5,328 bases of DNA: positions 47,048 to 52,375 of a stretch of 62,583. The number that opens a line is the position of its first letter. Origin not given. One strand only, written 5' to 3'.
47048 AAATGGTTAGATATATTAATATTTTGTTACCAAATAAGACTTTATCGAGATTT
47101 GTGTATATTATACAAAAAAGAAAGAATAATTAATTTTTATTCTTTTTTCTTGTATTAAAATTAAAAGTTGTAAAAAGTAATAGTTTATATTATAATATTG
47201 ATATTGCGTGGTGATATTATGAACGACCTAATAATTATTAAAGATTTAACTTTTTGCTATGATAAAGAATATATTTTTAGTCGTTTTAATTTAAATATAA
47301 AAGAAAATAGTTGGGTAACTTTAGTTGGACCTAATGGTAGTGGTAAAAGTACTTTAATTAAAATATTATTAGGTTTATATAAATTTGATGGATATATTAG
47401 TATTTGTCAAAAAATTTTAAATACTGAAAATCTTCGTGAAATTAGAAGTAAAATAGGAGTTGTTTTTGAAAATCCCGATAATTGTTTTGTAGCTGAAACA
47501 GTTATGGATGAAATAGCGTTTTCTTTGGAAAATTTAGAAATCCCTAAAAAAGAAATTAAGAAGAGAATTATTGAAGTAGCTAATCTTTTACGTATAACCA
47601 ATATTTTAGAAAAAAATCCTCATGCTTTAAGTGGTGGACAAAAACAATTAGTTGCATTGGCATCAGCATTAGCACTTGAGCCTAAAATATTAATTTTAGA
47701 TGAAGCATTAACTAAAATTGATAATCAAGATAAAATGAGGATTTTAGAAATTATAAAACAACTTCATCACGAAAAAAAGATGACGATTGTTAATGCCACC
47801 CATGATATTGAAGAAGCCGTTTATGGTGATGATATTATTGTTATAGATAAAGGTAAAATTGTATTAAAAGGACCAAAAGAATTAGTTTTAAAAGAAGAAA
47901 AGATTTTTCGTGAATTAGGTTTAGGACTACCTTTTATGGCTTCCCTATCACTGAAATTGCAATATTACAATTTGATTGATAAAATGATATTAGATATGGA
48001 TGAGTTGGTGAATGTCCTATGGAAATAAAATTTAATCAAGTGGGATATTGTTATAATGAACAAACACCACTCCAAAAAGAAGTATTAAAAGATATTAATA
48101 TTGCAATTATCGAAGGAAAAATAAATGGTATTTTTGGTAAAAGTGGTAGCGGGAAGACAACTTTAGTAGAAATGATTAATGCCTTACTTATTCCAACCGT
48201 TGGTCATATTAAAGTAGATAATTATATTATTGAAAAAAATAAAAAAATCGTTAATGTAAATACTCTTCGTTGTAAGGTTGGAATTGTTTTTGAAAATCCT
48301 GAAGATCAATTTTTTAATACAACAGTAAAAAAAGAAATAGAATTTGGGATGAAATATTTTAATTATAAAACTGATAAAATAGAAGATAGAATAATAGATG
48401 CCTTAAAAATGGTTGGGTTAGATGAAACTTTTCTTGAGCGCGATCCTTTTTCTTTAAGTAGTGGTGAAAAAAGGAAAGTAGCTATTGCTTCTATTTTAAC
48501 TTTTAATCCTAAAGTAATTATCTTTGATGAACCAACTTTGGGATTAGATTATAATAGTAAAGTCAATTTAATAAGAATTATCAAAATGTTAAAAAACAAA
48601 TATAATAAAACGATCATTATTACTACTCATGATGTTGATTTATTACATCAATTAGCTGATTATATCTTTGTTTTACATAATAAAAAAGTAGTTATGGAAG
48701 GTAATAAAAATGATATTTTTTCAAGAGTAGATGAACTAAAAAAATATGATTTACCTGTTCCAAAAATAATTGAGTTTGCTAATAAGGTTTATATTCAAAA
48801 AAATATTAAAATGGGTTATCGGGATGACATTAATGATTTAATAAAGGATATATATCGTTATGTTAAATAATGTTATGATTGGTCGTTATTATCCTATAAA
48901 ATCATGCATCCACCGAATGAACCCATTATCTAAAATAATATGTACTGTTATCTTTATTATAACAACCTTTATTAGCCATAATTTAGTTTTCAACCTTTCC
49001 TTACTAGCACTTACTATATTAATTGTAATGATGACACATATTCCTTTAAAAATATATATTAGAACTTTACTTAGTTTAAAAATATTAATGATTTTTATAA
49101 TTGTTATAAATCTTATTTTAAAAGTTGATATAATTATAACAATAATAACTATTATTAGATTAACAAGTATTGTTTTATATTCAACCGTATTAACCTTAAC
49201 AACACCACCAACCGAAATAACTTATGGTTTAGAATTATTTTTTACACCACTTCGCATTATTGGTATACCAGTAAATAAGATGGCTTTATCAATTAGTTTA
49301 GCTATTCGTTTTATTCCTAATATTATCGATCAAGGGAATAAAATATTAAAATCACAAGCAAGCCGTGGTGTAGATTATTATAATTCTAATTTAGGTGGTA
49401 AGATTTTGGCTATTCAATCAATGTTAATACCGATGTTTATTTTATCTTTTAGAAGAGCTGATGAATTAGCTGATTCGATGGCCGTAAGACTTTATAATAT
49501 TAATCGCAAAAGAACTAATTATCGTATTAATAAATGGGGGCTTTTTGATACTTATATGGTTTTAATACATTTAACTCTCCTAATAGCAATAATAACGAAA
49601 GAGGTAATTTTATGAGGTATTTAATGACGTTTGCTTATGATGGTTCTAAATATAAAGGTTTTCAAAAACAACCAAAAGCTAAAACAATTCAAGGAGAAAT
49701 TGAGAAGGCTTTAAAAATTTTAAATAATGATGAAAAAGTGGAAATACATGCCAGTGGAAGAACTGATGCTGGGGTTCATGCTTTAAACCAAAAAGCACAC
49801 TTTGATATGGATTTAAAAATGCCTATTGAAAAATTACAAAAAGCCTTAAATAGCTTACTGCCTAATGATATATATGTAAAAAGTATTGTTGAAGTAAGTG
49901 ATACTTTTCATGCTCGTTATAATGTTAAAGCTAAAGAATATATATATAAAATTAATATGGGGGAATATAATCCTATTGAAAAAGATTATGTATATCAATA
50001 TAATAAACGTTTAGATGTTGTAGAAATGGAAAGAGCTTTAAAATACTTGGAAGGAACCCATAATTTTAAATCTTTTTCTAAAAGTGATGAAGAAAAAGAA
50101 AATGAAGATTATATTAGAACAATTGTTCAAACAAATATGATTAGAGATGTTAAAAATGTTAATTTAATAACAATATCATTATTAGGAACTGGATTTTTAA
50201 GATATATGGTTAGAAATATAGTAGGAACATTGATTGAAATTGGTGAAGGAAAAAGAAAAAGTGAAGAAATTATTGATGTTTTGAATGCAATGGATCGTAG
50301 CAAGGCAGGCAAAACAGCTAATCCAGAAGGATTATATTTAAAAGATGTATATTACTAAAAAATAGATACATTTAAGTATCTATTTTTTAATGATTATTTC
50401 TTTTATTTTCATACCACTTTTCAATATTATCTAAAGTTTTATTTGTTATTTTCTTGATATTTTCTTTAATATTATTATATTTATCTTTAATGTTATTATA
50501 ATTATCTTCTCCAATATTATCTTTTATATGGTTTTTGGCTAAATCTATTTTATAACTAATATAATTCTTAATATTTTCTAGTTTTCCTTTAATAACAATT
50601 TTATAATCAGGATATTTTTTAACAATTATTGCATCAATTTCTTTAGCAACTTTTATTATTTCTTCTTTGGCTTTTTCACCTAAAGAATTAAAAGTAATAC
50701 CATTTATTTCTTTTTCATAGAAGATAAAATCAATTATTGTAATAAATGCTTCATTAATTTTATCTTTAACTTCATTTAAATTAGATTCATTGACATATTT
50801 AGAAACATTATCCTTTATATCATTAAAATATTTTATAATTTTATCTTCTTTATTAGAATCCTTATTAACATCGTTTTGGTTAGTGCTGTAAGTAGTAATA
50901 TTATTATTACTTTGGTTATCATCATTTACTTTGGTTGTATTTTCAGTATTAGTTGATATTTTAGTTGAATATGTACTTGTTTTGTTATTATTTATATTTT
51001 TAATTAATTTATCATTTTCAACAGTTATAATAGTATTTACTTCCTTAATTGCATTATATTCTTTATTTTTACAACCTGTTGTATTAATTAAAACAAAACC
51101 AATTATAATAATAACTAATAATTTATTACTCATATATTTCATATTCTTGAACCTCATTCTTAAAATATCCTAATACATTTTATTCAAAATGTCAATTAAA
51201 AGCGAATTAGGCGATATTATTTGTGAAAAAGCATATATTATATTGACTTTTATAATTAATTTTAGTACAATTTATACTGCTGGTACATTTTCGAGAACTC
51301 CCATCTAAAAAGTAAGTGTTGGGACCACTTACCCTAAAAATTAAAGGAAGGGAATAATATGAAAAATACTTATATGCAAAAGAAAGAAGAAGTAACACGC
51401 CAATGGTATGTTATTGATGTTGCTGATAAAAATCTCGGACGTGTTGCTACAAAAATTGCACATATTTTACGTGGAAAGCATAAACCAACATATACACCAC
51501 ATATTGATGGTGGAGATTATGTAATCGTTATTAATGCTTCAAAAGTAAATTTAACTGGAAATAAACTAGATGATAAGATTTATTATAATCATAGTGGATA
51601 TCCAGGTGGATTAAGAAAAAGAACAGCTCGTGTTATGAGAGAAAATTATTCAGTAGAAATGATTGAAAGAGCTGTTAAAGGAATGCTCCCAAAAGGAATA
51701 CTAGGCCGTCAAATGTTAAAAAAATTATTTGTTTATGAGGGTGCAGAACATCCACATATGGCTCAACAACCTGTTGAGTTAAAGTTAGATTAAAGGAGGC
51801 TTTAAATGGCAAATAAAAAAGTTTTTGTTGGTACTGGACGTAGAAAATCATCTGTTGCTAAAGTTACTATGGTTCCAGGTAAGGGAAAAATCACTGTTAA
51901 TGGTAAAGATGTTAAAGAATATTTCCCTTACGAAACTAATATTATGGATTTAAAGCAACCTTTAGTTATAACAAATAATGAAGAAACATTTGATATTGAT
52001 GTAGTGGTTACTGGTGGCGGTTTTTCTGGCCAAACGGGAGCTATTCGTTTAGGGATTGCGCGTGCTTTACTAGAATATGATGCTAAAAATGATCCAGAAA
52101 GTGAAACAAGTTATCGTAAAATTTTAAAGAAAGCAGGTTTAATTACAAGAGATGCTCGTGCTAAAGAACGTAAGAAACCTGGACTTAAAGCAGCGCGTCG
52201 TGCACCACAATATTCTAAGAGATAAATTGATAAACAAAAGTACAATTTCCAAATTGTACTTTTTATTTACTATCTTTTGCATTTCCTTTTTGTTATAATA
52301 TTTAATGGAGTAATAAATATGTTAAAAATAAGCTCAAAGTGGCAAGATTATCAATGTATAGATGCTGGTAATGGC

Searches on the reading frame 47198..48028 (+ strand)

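Call 31: search_protein_families(library=pfam, proteins=[window:47198-48028:+], max_evalue=0.000001)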
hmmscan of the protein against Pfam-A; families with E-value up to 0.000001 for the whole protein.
window:47198-48028:+ (276 aa): 3 families
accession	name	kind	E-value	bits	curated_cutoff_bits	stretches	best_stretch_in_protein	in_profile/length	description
PF00005.33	ABC_tran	-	2.4e-29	103.1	25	1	29-171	3-136/137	ABC transporter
PF02463.25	SMC_N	-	1.1e-12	48.3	40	1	37-203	24-200/220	RecF/RecN/SMC N terminal domain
PF13304.12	AAA_21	-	9.2e-08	32.9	27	0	42-70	4-26/304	AAA domain, putative AbiEii toxin, Type IV TA system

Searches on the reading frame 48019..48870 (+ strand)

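Call 31: search_protein_families(library=pfam, proteins=[window:48019-48870:+], max_evalue=0.000001)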
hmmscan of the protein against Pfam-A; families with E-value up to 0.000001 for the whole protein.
window:48019-48870:+ (283 aa): 3 families
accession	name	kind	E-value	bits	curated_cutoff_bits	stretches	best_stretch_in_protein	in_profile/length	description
PF00005.33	ABC_tran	-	1.2e-26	94.3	25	1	23-173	1-136/137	ABC transporter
PF13304.12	AAA_21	-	3.2e-14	54.1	27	1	141-206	233-300/304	AAA domain, putative AbiEii toxin, Type IV TA system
PF02463.25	SMC_N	-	5.8e-10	39.4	40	1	31-222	22-215/220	RecF/RecN/SMC N terminal domain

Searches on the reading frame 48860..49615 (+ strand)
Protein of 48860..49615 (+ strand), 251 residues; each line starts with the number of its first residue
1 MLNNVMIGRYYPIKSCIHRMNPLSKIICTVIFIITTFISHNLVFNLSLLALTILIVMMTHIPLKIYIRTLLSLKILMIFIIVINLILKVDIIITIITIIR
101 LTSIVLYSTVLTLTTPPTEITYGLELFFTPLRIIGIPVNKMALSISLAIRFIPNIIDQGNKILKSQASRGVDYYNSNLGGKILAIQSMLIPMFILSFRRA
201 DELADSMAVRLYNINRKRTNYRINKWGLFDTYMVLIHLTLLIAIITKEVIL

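Call 31: search_protein_families(library=pfam, proteins=[window:48860-49615:+], max_evalue=0.000001)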
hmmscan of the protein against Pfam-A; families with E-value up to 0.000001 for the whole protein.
window:48860-49615:+ (251 aa): 1 family
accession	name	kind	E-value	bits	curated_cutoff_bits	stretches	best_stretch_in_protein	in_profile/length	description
PF02361.21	CbiQ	-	7.7e-24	85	25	1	14-219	2-214/216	Cobalt transport protein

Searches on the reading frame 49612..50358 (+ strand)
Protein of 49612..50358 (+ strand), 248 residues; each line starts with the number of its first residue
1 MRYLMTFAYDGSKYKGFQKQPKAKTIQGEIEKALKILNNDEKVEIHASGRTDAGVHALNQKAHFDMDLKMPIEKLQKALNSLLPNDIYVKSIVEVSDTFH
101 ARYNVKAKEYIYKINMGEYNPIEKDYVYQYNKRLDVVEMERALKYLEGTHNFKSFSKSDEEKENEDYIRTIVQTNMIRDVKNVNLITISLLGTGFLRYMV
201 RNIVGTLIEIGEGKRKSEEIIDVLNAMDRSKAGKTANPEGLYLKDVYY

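Call 31: search_protein_families(library=pfam, proteins=[window:49612-50358:+], max_evalue=0.000001)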
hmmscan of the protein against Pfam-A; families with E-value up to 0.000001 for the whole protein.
window:49612-50358:+ (248 aa): 1 family
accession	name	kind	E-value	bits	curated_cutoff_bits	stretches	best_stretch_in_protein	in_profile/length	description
PF01416.25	PseudoU_synth_1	-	1.1e-43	148.5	23.3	2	142-248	1-107/108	tRNA pseudouridine synthase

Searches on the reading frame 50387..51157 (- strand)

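Call 31: search_protein_families(library=pfam, proteins=[window:50387-51157:-], max_evalue=0.000001)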
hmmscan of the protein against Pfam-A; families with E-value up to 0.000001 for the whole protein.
window:50387-51157:- (256 aa): 0 families

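Call 56: search_protein_families(library=pfam, proteins=[window:50387-51157:-], max_evalue=10)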
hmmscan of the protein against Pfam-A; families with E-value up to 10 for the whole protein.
window:50387-51157:- (256 aa): 2 families
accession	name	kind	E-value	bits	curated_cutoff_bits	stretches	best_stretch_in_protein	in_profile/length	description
PF12732.12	YtxH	-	1.9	9.4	37.5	1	105-138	28-63/71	YtxH-like protein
PF00624.23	Flocculin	-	5.4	7.7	21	1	56-72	9-25/41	Flocculin repeat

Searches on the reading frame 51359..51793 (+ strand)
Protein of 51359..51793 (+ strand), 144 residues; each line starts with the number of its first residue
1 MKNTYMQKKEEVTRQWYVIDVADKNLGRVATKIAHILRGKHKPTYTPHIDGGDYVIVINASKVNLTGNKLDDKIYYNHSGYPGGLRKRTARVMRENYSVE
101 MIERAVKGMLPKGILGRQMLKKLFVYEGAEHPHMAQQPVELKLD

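Call 31: search_protein_families(library=pfam, proteins=[window:51359-51793:+], max_evalue=0.000001)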
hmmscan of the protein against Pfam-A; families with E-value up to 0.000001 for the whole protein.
window:51359-51793:+ (144 aa): 1 family
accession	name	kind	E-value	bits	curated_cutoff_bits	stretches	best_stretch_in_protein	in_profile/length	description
PF00572.24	Ribosomal_L13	-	3.1e-47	160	23.8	1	14-132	1-119/119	Ribosomal protein L13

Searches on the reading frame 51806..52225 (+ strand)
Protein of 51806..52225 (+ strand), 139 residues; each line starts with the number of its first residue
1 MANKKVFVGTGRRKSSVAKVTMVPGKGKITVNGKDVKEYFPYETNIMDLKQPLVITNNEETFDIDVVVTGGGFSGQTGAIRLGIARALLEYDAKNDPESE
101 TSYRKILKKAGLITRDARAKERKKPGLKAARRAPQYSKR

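Call 31: search_protein_families(library=pfam, proteins=[window:51806-52225:+], max_evalue=0.000001)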
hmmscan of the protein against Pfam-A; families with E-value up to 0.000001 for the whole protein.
window:51806-52225:+ (139 aa): 1 family
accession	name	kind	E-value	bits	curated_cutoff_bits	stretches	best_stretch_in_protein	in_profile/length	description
PF00380.25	Ribosomal_S9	-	1.7e-47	161.3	22.5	1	11-139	1-121/121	Ribosomal protein S9/S16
